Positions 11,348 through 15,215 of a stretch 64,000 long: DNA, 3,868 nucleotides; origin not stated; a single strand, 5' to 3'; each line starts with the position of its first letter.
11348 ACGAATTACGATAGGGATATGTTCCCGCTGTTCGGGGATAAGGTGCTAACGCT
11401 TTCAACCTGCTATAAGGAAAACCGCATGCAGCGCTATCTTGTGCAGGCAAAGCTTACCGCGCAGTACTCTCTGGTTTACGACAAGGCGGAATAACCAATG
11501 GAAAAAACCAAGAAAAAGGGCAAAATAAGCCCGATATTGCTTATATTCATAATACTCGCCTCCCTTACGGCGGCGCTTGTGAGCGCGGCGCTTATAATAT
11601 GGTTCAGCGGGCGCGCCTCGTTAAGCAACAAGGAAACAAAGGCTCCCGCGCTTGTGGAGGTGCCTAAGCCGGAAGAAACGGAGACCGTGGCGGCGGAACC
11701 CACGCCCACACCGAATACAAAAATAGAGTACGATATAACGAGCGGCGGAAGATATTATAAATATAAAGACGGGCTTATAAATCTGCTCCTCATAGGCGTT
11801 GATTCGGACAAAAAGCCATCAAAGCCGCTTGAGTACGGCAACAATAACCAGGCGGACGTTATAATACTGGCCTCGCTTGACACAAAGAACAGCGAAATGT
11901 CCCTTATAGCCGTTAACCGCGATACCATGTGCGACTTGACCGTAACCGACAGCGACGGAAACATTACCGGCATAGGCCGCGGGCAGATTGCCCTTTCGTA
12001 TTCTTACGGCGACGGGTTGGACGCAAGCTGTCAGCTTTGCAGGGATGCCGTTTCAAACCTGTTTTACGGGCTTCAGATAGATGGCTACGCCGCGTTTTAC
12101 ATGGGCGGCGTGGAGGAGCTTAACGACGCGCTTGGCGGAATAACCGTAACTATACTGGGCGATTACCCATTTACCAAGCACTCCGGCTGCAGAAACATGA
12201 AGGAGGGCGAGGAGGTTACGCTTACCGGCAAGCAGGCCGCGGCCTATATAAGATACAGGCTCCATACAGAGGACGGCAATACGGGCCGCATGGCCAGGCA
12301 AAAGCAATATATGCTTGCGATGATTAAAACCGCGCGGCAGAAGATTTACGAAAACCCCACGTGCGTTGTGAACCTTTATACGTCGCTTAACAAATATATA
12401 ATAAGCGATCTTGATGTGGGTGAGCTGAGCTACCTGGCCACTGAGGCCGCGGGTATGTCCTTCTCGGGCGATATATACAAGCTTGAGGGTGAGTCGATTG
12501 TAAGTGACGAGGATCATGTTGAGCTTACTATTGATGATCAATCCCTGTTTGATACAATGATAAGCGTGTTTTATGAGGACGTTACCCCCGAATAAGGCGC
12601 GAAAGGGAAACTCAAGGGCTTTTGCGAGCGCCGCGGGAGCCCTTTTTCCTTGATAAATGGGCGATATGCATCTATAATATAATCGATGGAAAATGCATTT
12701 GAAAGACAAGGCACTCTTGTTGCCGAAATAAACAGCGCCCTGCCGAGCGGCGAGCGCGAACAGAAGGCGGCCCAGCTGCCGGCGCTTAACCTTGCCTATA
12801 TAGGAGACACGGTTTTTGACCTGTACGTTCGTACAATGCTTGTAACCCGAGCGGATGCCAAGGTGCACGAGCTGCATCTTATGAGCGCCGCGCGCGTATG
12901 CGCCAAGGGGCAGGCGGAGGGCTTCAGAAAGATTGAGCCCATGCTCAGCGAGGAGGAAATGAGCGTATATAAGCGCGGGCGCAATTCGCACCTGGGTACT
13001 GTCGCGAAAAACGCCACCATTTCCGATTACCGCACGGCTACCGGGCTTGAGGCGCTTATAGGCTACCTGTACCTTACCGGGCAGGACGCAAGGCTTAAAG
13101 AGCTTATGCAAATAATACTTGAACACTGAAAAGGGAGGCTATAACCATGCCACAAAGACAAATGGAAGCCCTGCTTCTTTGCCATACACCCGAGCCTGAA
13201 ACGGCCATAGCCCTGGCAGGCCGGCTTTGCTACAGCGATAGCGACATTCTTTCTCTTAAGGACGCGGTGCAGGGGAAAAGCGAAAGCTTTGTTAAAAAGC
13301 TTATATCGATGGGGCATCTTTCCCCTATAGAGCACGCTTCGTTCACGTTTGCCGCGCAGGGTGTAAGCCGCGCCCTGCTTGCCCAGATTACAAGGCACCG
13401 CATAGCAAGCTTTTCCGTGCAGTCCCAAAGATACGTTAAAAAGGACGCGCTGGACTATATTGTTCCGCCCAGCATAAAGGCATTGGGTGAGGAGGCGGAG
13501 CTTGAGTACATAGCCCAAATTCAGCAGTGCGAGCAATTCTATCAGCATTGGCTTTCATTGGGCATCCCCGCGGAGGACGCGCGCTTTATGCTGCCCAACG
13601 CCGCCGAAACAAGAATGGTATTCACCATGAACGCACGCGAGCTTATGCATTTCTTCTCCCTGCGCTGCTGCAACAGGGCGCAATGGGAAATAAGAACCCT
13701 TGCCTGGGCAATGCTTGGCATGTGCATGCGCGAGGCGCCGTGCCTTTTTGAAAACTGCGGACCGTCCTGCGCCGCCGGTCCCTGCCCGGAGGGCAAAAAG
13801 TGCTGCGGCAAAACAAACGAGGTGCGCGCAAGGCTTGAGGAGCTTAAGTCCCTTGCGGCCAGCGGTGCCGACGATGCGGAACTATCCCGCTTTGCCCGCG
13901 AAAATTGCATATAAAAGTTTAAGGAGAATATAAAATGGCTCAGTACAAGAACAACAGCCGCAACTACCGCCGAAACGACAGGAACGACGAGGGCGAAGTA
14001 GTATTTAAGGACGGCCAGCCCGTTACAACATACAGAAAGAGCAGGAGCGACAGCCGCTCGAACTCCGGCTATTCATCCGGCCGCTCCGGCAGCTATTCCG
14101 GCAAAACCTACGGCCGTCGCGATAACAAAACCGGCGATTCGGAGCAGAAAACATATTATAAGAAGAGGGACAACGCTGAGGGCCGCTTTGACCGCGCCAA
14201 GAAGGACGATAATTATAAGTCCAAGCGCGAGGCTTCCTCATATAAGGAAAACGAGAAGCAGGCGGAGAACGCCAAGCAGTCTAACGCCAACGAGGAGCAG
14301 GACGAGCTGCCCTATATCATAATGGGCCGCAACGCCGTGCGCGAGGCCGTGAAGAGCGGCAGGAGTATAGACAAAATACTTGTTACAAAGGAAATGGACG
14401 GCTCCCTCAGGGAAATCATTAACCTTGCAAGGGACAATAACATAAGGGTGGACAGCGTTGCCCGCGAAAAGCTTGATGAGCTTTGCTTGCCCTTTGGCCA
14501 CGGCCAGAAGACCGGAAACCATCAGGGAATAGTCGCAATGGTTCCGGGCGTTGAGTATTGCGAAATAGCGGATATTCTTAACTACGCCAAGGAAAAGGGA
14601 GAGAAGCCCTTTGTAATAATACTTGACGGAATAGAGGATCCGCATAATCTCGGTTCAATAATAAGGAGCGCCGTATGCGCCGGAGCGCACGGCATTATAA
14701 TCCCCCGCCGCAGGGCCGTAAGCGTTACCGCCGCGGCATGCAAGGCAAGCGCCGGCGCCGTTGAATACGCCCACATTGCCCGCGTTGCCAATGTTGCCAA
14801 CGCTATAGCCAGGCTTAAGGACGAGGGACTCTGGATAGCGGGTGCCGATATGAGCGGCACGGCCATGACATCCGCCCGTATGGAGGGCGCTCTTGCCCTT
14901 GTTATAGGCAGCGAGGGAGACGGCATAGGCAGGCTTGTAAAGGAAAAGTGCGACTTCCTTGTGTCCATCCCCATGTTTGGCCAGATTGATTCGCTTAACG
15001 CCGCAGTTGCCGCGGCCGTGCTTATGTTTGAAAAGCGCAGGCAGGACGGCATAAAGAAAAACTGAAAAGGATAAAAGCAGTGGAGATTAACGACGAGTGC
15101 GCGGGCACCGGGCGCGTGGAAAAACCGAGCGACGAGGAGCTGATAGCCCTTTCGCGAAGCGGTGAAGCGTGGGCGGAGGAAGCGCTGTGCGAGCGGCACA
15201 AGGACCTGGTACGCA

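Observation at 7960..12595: Compact five-gene module: S24/S26-like peptidase, ABC exporter, 75-aa SPQTG mini-protein, sortase B, LCP ligase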

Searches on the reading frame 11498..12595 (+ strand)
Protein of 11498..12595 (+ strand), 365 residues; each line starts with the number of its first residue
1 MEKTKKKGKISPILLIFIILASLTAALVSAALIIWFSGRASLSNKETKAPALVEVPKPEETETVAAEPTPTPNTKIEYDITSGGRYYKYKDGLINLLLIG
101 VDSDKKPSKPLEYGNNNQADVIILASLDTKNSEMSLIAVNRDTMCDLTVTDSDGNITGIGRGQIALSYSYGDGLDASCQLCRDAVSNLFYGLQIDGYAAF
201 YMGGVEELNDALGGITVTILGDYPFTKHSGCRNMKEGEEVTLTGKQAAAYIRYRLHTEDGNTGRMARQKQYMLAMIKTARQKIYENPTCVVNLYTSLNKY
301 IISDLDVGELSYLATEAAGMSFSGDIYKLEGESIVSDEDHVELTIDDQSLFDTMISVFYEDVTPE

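Call 3: search_protein_families(library=pfam, proteins=[window:11498-12595:+], max_evalue=0.01)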
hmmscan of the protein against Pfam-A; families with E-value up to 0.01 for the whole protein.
window:11498-12595:+ (365 aa): 1 family
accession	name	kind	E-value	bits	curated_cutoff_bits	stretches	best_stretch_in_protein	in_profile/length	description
PF03816.19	LytR_cpsA_psr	-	4.3e-24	85.8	24.6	1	119-279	2-148/150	LytR_cpsA_psr family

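Call 4: search_protein_families(library=ncbifam, proteins=[window:11498-12595:+], max_evalue=0.01)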
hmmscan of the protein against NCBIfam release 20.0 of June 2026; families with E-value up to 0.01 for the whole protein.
window:11498-12595:+ (365 aa): 4 families
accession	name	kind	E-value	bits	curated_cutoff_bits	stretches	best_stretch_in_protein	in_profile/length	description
TIGR00350.1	lytR_cpsA_psr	domain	4.8e-18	65.9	62.3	1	118-279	2-150/152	LCP family glycopolymer transferase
NF006897.1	PRK09379.1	equivalog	1.1e-15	57.6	441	1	94-278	60-217/298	polyisoprenyl-teichoic acid--peptidoglycan teichoic acid transferase TagU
NF047591.1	ligase_LytR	equivalog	6.7e-14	51.9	450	1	94-276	58-232/336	glycopolymer--peptidoglycan transferase LytR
NF051849.1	LCP_trans_Cps2A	equivalog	8.8e-09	35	650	1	138-314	248-418/477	LCP family glycopolymer transferase CpsA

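Call 73: search_solved_structures(query=window:11498-12595:+, max_evalue=0.001, show_alignments=2)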
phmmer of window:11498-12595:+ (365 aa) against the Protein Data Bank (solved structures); distinct sequences matched with E-value up to 0.001: 14.
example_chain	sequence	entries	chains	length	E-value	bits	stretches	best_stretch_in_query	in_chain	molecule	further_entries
9cy9_A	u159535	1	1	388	1.6e-11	47.2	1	92-278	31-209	Biofilm regulatory protein A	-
3okz_A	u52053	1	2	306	2.2e-11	46.7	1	95-277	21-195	Putative uncharacterized protein gbs0355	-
3owq_A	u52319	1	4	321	3.2e-11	46.2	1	104-332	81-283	Lin1025 protein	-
3nxh_A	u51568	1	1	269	6.1e-11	45.3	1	114-277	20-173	transcriptional regulator yvhJ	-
6uf3_A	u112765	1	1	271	6.2e-11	45.2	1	114-277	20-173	Polyisoprenyl-teichoic acid--peptidoglycan teichoic acid transferase TagV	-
3nro_A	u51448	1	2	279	6.3e-11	45.2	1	115-277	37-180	Lmo1026 protein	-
3pe5_A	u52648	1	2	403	1.7e-10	43.8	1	89-327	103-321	Uncharacterized protein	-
8qty_A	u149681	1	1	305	1.8e-10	43.7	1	94-278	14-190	Biofilm regulatory protein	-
6uf6_A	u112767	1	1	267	5.3e-09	38.9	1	114-277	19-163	Polyisoprenyl-teichoic acid--peptidoglycan teichoic acid transferase TagU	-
3qfi_A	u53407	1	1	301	4.8e-07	32.4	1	96-355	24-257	Transcriptional regulator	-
6uex_A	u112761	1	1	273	1.7e-06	30.6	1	89-277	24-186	Regulatory protein MsrR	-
4de8_A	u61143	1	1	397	9.7e-05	24.9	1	134-292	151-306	Cps2A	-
2xxq_A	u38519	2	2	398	9.7e-05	24.9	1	134-292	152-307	CPS2A | Cps2A, Integral membrane regulatory protein Wzg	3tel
2xxp_A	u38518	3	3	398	0.00017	24.1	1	134-292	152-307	CPS2A | CPS2A, Integral membrane regulatory protein Wzg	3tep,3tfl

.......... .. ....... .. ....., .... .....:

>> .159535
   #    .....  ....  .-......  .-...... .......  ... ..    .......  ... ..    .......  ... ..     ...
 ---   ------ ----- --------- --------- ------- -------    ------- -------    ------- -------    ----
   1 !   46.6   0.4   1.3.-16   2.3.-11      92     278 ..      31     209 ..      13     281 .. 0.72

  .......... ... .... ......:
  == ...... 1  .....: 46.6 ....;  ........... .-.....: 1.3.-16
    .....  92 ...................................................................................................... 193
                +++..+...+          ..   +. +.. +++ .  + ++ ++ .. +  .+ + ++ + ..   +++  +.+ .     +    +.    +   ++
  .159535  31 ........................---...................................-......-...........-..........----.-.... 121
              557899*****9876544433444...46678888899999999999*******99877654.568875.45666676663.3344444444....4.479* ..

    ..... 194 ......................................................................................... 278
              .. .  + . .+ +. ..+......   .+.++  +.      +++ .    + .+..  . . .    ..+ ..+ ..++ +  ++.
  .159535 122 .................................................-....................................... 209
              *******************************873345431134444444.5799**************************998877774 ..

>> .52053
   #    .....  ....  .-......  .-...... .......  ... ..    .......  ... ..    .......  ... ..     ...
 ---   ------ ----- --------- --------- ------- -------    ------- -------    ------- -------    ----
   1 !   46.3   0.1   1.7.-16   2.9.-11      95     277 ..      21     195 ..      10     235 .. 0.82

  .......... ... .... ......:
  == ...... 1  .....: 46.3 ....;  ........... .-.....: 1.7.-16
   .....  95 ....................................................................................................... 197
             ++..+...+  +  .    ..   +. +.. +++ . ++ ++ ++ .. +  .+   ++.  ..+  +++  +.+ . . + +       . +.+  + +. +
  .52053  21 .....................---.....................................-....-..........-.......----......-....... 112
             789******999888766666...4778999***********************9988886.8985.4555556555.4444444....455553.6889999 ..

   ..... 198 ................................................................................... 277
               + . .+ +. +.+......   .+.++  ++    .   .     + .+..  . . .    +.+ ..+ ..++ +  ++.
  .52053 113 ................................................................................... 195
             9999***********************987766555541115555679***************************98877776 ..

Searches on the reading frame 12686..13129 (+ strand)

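Call 3: search_protein_families(library=pfam, proteins=[window:12686-13129:+], max_evalue=0.01)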
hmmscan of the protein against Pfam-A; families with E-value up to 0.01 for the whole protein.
window:12686-13129:+ (147 aa): 1 family
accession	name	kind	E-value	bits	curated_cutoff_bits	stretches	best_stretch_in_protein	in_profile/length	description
PF00636.31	Ribonuclease_3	-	1.5e-23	83.9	27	1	35-133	2-102/102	Ribonuclease III domain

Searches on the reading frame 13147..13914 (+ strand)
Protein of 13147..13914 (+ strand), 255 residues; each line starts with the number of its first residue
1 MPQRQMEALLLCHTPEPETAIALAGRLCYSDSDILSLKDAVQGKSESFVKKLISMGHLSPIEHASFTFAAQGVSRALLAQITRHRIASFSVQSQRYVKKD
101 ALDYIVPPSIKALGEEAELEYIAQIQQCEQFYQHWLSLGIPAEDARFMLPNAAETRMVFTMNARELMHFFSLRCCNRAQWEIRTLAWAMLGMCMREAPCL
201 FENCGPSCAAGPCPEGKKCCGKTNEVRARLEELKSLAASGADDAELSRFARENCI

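Call 3: search_protein_families(library=pfam, proteins=[window:13147-13914:+], max_evalue=0.01)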
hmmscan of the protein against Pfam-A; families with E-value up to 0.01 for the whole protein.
window:13147-13914:+ (255 aa): 1 family
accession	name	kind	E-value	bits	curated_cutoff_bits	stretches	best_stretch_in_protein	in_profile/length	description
PF02511.20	Thy1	-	2.7e-72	243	24.8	1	10-198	2-190/191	Thymidylate synthase complementing protein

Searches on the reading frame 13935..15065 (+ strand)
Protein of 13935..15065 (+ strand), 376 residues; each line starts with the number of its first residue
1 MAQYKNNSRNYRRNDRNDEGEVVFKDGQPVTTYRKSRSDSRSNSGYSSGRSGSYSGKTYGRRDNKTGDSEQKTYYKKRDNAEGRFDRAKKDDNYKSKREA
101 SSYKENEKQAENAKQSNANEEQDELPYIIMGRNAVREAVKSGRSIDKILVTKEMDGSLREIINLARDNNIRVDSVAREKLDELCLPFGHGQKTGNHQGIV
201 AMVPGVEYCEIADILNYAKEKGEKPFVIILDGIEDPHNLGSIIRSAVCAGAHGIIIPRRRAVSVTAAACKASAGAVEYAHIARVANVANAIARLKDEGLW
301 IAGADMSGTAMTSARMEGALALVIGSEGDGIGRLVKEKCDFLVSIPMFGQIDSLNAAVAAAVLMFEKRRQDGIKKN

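Call 68: search_protein_families(library=pfam, proteins=[window:13935-15065:+], max_evalue=0.00001)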
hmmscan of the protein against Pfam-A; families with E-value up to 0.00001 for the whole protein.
window:13935-15065:+ (376 aa): 2 families
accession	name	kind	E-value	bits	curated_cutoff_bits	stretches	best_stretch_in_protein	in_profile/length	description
PF00588.24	SpoU_methylase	-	8.5e-41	139.8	29.7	1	226-365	2-142/142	SpoU rRNA Methylase family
PF08032.17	SpoU_sub_bind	-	2.2e-17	63.6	22.8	1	128-208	1-75/76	RNA 2'-O ribose methyltransferase substrate binding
